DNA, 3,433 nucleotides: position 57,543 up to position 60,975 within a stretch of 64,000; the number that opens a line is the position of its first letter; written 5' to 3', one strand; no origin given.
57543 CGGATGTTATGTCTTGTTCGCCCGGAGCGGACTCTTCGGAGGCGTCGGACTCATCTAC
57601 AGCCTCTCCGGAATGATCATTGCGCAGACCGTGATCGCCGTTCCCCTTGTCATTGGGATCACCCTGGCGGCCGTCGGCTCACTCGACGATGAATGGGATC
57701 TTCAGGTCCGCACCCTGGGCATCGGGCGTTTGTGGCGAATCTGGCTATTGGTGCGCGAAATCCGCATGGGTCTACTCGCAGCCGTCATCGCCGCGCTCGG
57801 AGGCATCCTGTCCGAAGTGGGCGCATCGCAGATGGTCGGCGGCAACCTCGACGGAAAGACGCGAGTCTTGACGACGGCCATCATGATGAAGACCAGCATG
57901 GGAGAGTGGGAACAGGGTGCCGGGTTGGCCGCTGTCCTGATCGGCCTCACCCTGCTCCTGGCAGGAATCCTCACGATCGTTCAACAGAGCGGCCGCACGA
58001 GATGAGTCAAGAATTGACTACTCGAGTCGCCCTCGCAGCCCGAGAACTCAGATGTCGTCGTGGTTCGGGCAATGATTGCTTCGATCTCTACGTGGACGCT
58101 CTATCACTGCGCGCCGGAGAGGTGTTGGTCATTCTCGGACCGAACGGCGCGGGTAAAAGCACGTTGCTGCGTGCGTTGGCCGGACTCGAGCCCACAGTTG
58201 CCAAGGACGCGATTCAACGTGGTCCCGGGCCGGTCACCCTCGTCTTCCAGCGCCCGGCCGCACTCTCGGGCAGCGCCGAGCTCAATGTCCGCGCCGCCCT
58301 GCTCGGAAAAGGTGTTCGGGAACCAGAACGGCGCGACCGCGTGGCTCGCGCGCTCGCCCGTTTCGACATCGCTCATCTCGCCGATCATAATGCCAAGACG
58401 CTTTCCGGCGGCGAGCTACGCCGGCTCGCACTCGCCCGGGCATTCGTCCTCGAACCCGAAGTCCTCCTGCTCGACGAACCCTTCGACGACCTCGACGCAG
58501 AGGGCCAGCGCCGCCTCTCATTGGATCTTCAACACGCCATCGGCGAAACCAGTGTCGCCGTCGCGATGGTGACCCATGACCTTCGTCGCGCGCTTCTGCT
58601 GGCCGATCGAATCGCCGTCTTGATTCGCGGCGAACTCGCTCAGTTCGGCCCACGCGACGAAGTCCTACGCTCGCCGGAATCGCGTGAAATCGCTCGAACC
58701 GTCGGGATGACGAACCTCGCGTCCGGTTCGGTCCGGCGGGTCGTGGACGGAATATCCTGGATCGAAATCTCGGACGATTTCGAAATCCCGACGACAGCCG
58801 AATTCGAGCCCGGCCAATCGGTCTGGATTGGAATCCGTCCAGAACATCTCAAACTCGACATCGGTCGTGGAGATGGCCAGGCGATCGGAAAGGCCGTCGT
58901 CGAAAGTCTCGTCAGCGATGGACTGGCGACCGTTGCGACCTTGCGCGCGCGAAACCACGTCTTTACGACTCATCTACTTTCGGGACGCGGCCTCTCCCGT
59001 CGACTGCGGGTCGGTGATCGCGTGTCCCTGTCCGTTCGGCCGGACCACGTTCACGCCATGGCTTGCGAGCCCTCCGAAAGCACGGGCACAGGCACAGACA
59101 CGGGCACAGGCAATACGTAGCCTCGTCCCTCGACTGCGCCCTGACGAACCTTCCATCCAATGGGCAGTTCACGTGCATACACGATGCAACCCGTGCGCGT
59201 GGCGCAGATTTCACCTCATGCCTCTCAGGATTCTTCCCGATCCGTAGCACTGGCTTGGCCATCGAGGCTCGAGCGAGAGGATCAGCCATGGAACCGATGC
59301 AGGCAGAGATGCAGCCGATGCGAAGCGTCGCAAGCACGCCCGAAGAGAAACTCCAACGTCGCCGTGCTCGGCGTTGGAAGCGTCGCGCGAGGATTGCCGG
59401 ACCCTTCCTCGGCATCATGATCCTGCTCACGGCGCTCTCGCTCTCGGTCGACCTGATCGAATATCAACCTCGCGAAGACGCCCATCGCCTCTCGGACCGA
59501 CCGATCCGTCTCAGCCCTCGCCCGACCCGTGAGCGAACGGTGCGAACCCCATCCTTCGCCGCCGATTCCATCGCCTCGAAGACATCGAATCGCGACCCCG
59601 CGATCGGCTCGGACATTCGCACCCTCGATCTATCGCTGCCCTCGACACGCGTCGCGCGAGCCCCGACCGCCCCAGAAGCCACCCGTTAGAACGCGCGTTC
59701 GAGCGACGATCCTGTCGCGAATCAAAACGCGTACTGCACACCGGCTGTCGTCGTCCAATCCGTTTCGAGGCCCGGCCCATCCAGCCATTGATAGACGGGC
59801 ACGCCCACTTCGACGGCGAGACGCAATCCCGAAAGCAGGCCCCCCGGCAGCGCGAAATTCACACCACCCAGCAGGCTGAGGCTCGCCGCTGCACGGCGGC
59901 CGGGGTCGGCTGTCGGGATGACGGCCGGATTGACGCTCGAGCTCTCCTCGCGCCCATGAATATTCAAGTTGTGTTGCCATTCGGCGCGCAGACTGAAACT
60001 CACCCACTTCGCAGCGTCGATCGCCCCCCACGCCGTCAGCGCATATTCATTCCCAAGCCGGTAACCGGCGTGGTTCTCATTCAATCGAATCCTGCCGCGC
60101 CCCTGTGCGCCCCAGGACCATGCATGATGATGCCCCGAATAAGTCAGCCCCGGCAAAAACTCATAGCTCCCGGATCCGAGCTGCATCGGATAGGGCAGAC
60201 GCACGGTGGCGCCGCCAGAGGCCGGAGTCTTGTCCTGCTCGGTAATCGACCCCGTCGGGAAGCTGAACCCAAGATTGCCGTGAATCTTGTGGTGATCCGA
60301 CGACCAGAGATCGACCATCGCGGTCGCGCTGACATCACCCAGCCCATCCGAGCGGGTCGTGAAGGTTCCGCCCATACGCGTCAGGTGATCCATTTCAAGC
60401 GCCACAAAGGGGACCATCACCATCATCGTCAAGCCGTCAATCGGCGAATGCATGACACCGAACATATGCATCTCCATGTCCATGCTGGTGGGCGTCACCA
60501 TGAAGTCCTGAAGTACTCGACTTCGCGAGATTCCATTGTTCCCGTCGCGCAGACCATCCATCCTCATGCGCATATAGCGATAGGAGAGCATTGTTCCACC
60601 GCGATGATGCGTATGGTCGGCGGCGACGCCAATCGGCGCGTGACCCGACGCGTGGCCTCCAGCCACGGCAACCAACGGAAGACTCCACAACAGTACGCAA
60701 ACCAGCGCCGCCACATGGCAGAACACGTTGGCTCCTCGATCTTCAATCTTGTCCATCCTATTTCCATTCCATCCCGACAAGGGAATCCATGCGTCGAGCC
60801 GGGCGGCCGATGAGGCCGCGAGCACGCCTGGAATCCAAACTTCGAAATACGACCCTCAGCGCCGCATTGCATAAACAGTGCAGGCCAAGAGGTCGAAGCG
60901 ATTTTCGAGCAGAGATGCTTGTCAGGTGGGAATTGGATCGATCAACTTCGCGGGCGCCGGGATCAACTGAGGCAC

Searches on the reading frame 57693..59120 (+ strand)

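Call 57: search_protein_families(library=pfam, proteins=[window:57693-59120:+], max_evalue=0.001)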
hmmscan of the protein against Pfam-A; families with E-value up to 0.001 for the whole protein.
window:57693-59120:+ (475 aa): 7 families
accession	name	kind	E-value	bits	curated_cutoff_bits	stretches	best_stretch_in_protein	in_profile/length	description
PF00005.33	ABC_tran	-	6.6e-25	88.8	25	1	137-264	6-136/137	ABC transporter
PF08402.16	TOBE_2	-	5.6e-08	33.2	21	1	379-455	1-75/76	TOBE domain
PF13304.12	AAA_21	-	6.7e-07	30.1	27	1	145-165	2-22/304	AAA domain, putative AbiEii toxin, Type IV TA system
PF13476.12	AAA_23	-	0.00057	21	27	1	144-163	21-40/201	AAA domain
PF13191.12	AAA_16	-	0.00066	20.7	32.6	0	137-275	19-152/167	AAA ATPase domain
PF17912.7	OB_MalK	-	0.00079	20.7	27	0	358-386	19-53/53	MalK OB fold domain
PF13401.12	AAA_22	-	0.00098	19.9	27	0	143-262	6-92/130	AAA domain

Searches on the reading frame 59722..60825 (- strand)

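Call 57: search_protein_families(library=pfam, proteins=[window:59722-60825:-], max_evalue=0.001)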
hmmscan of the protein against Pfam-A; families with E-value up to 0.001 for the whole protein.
window:59722-60825:- (367 aa): 1 family
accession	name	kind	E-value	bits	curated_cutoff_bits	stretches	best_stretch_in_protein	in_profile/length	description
PF13557.12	Phenol_MetA_deg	-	9.2e-05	23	22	1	113-287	16-185/242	Putative MetA-pathway of phenol degradation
